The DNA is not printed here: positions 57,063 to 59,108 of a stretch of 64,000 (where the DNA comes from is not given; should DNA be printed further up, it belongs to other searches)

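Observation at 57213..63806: Complete Epd/Tad-like archaeal type IV pilus locus with split platform proteins and sub-60-aa pilins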

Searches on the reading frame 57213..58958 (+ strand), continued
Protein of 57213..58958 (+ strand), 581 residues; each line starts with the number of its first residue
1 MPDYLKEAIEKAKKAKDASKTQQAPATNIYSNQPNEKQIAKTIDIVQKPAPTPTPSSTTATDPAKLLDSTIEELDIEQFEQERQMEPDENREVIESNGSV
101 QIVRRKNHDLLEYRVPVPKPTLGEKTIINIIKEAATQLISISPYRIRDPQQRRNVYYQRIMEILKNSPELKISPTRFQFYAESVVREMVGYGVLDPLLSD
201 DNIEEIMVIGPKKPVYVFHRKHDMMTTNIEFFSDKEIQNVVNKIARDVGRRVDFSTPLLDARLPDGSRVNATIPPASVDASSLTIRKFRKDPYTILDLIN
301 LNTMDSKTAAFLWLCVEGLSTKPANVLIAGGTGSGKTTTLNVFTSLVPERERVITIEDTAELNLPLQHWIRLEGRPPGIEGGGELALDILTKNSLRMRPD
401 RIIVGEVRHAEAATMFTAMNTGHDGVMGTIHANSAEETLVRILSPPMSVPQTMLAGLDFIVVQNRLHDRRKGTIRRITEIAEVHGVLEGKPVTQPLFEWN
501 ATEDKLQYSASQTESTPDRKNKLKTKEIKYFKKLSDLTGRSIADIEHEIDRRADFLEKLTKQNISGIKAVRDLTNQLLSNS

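Call 58: search_dna_similar(query=window:57213-58958:+, collection=plasmids, mode=protein, max_rows=30)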
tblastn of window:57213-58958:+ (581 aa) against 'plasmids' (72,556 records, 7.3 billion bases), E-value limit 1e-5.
The search stops at 5000 records and this limit was reached: more records match than are counted here, and every count below describes the 5000 best-scoring records only.
Records with a match: at least 5000; places in all: 5640; records where one place covers at least 80% of the query: 0.
Best place of each record, by identity: <60% 5000.
By first word of the organism name: Escherichia 865; Rhizobium 427; Bacillus 328; Agrobacterium 300; Campylobacter 286; Xanthomonas 165; Sinorhizobium 159; Ralstonia 158; Klebsiella 143; Pseudomonas 141; and 266 more.
By predicted mobility (MOB-suite, as given by PLSDB): conjugative 3142; non-mobilizable 1212; mobilizable 646.
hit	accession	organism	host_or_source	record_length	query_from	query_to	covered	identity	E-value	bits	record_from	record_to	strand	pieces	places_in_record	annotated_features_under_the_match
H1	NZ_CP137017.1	Sinorhizobium fredii GR64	Phaseolus vulgaris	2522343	100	500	69%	39.5%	8e-62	229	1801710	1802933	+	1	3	record has no annotation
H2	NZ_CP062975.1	Pontibacillus sp. ALD_SL1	mangrove mud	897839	178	543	63%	41.7%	4e-57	214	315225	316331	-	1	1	CpaF family protein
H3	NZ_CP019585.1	Sinorhizobium meliloti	Medicago arborea,tissue sample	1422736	148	500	61%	43.0%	1e-62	231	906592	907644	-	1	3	record has no annotation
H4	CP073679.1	Sinorhizobium meliloti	Medicago truncatula,cell culture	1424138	148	500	61%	43.0%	1e-62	231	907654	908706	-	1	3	CpaF family protein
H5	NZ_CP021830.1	Sinorhizobium meliloti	Medicago truncatula,Single Cell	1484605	148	500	61%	43.0%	1e-62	231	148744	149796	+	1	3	record has no annotation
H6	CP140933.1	Sinorhizobium meliloti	Medicago lupulina,whole organism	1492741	148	500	61%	42.7%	2e-62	231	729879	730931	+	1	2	CpaF family protein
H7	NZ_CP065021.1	Sinorhizobium meliloti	Medicago sativa subsp. varia (Martyn) ...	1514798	148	500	61%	42.7%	2e-62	231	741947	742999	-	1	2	none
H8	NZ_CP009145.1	Sinorhizobium meliloti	Medicago orbicularis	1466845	148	500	61%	42.7%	2e-62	230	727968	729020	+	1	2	none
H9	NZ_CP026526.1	Sinorhizobium meliloti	Medicago sativa L. subsp. ambigua,Cell ...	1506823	148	500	61%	42.7%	2e-62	230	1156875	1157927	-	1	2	none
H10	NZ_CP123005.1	Sinorhizobium meliloti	Medicago sativa,cell culture,nodules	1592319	148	500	61%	42.7%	2e-62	230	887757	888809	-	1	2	none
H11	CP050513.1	Sinorhizobium meliloti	Medicago sativa,cell culture,root nodule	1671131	148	500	61%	42.7%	2e-62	230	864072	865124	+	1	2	CpaF family protein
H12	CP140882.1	Sinorhizobium meliloti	Medicago lupulina,whole organism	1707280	148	500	61%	42.7%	2e-62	230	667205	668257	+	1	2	CpaF family protein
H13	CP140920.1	Sinorhizobium meliloti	Medicago lupulina,whole organism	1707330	148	500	61%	42.7%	2e-62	230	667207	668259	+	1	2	CpaF family protein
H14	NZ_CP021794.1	Sinorhizobium meliloti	Medicago sativa,Single Cell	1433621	148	500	61%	42.7%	2e-62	230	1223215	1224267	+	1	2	none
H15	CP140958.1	Sinorhizobium meliloti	Medicago lupulina,whole organism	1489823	148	500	61%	42.7%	2e-62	230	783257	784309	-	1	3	CpaF family protein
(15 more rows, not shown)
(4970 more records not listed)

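Call 59: get_annotated_region(hit=H4, flank=8000)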
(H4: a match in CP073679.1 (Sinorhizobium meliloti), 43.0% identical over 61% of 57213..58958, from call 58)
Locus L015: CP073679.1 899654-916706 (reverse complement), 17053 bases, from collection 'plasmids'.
description: Sinorhizobium meliloti strain ABS7 plasmid pSymA, complete sequence
organism: Sinorhizobium meliloti (NCBI taxid 382)
taxonomy: Bacteria; Pseudomonadota; Alphaproteobacteria; Hyphomicrobiales; Rhizobiaceae; Sinorhizobium; Sinorhizobium meliloti
host: -; source: Medicago truncatula,cell culture; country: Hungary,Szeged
typing (MOB-suite, as given by PLSDB): conjugative; relaxase MOBQ; mating-pair formation MPF_T
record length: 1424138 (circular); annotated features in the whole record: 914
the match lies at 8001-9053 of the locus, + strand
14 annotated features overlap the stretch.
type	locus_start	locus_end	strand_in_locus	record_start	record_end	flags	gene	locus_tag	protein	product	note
CDS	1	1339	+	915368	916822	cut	-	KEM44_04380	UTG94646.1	mechanosensitive ion channel family protein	-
CDS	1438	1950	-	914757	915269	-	-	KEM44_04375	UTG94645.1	pilus assembly protein N-terminal domain-containing protein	-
CDS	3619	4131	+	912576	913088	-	-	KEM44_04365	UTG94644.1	prepilin peptidase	-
CDS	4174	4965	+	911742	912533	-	cpaB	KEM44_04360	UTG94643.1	Flp pilus assembly protein CpaB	-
CDS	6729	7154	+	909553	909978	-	-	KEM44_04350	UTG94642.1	pilus assembly protein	-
CDS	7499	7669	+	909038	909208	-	-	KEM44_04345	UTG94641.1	Flp family type IVb pilin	-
CDS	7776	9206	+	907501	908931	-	-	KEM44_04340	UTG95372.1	CpaF family protein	-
CDS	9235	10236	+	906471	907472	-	-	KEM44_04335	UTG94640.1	type II secretion system F family protein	-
CDS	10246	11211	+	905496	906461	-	-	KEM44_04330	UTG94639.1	type II secretion system F family protein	-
CDS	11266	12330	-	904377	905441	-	-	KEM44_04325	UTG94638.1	chemotaxis protein CheB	-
CDS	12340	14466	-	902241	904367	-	-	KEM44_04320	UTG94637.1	response regulator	-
CDS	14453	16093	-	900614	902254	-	-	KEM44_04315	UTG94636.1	methyl-accepting chemotaxis protein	-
CDS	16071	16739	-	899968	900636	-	-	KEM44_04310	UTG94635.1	purine-binding chemotaxis protein CheW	-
CDS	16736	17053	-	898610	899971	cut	-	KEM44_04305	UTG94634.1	protein-glutamate O-methyltransferase CheR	-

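Call 62: search_solved_structures(query=window:57213-58958:+, max_evalue=1e-20, show_alignments=5)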
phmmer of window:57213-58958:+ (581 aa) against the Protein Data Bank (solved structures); distinct sequences matched with E-value up to 1e-20: 8.
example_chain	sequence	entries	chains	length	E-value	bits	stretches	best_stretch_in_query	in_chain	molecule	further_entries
8rkd_E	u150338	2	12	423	3.2e-76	260.4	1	170-503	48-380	Pilus assembly ATPase CpaF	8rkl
8rjf_A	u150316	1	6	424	3.2e-76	260.3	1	170-503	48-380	Pilus assembly ATPase CpaF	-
9e24_A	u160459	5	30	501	4.8e-76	259.7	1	170-503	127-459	CpaF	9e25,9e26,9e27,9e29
2oap_1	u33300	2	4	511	3.2e-64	220.7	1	127-570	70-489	Type II secretion system protein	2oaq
4ii7_A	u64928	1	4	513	6.6e-58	199.9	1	174-514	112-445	FlaI ATPase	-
4ihq_A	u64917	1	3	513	4.5e-57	197.1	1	174-514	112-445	FlaI ATPase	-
6bge_A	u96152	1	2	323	4.1e-27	98.3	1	231-445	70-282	VirB11-like protein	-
1g6o_A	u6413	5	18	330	4.3e-27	98.2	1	231-445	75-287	CAG-ALPHA | virB11 homolog | Cag-alfa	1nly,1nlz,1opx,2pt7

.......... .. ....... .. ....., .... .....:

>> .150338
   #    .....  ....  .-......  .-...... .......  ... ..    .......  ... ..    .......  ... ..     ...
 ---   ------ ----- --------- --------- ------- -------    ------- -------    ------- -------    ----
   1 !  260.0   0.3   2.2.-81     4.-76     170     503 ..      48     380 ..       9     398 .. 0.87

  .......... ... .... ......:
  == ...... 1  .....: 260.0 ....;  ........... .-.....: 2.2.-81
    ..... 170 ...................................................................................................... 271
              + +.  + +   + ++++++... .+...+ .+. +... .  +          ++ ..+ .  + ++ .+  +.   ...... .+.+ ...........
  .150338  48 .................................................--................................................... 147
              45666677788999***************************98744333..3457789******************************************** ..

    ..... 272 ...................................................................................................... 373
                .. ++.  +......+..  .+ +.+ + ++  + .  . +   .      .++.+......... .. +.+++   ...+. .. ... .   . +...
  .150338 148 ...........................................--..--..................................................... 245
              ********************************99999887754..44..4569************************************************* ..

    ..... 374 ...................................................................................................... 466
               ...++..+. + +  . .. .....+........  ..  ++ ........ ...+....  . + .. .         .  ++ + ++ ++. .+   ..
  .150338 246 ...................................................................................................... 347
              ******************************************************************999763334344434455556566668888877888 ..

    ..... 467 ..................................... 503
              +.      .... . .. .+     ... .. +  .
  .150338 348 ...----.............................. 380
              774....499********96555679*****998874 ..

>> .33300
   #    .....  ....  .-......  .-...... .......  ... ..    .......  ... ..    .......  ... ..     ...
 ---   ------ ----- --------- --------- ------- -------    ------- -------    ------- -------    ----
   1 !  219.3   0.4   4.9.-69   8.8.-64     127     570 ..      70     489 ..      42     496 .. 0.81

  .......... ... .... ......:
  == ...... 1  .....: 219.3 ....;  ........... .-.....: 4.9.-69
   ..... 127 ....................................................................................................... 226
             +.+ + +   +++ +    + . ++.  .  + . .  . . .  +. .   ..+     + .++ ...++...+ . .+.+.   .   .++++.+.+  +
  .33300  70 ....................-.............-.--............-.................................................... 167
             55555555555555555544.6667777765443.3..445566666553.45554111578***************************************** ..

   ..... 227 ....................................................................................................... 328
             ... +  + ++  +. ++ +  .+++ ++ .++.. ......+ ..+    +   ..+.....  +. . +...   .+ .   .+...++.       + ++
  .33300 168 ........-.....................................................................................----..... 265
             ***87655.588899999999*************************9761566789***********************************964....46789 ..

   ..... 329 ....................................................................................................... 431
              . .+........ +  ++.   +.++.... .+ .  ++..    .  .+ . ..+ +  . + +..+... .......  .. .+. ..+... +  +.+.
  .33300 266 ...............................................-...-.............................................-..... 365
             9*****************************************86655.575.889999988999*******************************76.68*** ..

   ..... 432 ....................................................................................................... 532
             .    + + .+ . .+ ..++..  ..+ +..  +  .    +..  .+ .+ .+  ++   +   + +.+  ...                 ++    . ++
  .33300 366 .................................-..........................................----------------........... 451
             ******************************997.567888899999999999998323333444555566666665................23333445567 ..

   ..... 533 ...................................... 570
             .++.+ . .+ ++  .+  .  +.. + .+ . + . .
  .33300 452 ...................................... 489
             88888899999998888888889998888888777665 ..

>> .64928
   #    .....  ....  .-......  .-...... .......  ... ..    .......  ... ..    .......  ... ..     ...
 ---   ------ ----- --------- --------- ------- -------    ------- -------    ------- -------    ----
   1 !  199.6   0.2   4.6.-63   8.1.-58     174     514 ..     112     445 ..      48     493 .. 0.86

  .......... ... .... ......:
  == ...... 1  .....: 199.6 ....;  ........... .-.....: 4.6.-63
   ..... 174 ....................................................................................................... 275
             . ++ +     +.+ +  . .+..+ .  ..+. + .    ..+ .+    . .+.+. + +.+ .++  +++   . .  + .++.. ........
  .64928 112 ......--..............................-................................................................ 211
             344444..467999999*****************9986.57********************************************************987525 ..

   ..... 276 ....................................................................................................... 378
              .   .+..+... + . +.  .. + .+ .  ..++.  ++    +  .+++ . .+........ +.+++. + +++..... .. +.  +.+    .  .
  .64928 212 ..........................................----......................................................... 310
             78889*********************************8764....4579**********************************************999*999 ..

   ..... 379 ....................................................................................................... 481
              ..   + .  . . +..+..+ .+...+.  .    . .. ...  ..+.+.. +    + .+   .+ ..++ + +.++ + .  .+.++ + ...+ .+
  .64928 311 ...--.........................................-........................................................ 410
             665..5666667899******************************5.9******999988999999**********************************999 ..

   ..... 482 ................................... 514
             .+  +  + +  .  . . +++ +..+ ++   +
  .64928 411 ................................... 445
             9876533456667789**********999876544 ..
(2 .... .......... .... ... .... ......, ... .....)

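Call 87: search_protein_families(library=pfam, proteins=[L001:16693-17040:+, L004:6391-6705:+, L006:18259-18645:+, L011:14736-15083:+, L006:17665-18234:+], max_evalue=1)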
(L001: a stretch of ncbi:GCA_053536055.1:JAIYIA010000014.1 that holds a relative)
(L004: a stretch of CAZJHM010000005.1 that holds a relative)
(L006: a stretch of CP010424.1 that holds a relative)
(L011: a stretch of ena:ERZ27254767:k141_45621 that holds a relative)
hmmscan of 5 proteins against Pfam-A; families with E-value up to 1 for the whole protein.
L001:16693-17040:+ (115 aa): 0 families

L004:6391-6705:+ (104 aa): 0 families

L006:18259-18645:+ (128 aa): 2 families
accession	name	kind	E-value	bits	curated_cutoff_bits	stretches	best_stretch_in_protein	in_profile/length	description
PF01336.31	tRNA_anti-codon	-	3.1e-09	37.1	27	1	57-125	1-73/75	OB-fold nucleic acid binding domain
PF20289.3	MComp1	-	0.022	15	27.3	0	41-101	13-65/99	ABC-three component (ABC-3C) system Middle Component 1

L011:14736-15083:+ (115 aa): 3 families
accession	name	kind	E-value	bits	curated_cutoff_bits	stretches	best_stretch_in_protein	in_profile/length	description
PF13742.12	tRNA_anti_2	-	8.3e-08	32.8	27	1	29-108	7-91/95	OB-fold nucleic acid binding domain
PF01336.31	tRNA_anti-codon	-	1e-07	32.2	27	1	44-111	1-72/75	OB-fold nucleic acid binding domain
PF20606.3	DUF6799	-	0.23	11.7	26.8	1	83-99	27-43/63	Domain of unknown function (DUF6799)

L006:17665-18234:+ (189 aa): 3 families
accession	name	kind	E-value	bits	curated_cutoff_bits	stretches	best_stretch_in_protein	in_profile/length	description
PF09874.14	DUF2101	-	1e-16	61.7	22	1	11-188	24-205/206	Predicted membrane protein (DUF2101)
PF09168.15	PepX_N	-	0.15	12.9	25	1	2-29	72-98/157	X-Prolyl dipeptidyl aminopeptidase PepX, N-terminal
PF02472.21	ExbD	-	0.27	11.7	25.4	0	12-38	7-33/128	Biopolymer transport protein ExbD/TolR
